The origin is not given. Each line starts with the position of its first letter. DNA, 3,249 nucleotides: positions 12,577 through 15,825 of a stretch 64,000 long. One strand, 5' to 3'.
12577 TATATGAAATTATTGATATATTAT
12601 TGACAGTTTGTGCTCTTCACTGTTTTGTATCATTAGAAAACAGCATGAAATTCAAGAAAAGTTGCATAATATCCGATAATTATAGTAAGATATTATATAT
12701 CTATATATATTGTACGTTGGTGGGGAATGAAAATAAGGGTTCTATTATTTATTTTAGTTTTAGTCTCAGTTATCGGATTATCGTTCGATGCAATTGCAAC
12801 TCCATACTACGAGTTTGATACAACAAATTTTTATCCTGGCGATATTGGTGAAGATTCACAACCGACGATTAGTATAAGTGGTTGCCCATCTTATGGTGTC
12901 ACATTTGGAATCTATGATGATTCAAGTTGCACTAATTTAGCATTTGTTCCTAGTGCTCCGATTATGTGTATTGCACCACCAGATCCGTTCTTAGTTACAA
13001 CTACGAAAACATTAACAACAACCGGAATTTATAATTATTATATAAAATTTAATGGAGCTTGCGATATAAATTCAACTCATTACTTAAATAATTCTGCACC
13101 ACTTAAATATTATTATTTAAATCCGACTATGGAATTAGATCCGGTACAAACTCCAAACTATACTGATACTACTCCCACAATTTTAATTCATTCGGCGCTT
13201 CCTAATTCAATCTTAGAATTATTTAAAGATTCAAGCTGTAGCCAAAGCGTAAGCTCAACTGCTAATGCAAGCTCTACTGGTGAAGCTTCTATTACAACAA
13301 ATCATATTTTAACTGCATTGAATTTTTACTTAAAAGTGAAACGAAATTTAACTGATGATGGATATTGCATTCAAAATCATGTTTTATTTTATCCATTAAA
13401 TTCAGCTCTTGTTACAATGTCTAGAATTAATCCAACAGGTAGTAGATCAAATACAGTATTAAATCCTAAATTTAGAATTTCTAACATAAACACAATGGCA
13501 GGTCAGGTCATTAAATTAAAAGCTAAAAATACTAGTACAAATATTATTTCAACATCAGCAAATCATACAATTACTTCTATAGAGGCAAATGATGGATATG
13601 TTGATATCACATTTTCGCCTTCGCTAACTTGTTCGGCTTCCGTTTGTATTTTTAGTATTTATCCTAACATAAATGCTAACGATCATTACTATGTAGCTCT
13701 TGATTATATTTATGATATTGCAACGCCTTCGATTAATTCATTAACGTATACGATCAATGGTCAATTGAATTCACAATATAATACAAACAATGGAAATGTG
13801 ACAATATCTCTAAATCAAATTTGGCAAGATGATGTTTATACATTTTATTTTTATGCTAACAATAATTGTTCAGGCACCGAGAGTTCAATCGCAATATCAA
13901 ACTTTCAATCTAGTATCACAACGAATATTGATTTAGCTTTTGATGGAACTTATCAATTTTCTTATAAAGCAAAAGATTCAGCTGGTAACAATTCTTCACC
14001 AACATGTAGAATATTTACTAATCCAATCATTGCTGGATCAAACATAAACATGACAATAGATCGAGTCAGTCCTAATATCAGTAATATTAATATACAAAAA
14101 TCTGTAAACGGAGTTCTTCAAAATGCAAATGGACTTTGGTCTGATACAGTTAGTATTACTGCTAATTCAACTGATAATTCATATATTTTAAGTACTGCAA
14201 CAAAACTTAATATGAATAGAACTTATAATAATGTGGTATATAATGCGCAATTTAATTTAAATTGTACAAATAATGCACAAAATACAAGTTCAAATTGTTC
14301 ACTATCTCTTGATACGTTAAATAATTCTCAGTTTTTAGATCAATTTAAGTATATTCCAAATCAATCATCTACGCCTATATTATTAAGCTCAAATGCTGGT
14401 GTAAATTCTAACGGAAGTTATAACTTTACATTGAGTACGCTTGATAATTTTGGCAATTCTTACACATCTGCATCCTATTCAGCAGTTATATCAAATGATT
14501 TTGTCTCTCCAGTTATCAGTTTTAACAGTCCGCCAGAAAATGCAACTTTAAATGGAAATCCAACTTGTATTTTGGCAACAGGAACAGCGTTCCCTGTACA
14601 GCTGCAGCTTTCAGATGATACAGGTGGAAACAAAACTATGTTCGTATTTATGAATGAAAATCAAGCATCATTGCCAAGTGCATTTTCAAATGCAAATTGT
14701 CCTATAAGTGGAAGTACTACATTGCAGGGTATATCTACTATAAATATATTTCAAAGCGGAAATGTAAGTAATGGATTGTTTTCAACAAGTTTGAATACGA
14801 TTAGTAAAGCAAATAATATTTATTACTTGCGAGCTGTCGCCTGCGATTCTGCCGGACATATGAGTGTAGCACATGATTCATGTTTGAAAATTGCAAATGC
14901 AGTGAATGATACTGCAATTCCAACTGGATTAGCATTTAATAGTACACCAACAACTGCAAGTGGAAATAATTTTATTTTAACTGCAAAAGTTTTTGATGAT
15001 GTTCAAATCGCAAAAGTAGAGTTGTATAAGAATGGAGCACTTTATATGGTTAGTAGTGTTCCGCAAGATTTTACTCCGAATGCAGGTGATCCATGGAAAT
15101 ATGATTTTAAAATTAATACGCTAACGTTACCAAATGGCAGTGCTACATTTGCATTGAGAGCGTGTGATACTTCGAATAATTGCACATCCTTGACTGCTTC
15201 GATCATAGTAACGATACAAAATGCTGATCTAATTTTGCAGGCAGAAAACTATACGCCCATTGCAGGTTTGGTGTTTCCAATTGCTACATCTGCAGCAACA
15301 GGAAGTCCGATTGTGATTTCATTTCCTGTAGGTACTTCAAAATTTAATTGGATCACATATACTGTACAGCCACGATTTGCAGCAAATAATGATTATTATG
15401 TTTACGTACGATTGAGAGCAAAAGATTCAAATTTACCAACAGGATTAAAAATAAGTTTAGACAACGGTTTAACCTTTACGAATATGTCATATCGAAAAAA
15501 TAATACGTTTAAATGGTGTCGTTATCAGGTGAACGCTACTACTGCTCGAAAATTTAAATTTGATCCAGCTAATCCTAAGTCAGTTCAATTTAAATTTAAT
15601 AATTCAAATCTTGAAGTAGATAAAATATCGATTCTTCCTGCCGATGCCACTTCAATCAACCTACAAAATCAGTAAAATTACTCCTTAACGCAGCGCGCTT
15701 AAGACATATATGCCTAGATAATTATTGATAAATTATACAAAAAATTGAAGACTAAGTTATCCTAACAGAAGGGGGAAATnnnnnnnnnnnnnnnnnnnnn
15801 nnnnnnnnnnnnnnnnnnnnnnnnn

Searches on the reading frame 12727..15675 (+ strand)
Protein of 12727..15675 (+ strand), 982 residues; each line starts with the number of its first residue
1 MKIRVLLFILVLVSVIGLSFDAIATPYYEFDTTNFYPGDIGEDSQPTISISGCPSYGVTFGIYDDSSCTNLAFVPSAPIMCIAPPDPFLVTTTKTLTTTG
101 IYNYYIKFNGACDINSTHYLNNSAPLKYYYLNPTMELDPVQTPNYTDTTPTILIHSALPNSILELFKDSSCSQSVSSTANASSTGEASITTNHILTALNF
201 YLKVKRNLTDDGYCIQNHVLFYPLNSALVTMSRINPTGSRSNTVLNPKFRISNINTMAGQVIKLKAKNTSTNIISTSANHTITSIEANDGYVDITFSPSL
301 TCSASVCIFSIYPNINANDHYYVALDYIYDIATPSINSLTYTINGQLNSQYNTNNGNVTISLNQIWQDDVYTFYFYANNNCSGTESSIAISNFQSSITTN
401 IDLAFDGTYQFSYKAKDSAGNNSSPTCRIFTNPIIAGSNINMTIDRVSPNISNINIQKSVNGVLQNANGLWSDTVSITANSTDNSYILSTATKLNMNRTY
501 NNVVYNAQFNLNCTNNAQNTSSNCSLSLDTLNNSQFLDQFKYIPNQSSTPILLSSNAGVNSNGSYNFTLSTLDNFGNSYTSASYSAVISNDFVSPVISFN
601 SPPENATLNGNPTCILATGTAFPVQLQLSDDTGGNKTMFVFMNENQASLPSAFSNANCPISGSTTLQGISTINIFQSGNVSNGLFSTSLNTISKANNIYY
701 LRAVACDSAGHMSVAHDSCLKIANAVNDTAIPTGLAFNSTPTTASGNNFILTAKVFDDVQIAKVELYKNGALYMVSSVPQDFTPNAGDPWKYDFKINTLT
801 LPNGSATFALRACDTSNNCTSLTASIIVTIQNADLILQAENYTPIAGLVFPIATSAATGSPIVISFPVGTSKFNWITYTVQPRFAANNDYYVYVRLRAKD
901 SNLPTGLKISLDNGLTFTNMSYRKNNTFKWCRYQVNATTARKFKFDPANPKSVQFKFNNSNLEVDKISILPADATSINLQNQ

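Call 46: search_protein_families(library=pfam, proteins=[window:12727-15675:+], max_evalue=0.00001)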
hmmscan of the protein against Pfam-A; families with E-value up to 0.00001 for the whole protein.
window:12727-15675:+ (982 aa): 0 families

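Call 64: search_protein_families(library=pfam, proteins=[window:12727-15675:+], max_evalue=0.01)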
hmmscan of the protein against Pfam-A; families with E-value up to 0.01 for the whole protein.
window:12727-15675:+ (982 aa): 2 families
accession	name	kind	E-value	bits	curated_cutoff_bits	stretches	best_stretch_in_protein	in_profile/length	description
PF17957.7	Big_7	-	4.3e-05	24.5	24.1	1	743-807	13-67/70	Bacterial Ig domain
PF16403.11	Bact_surface_Ig-like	-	0.0051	17.3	27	0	394-424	34-64/71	Bacterial surface protein, Ig-like domain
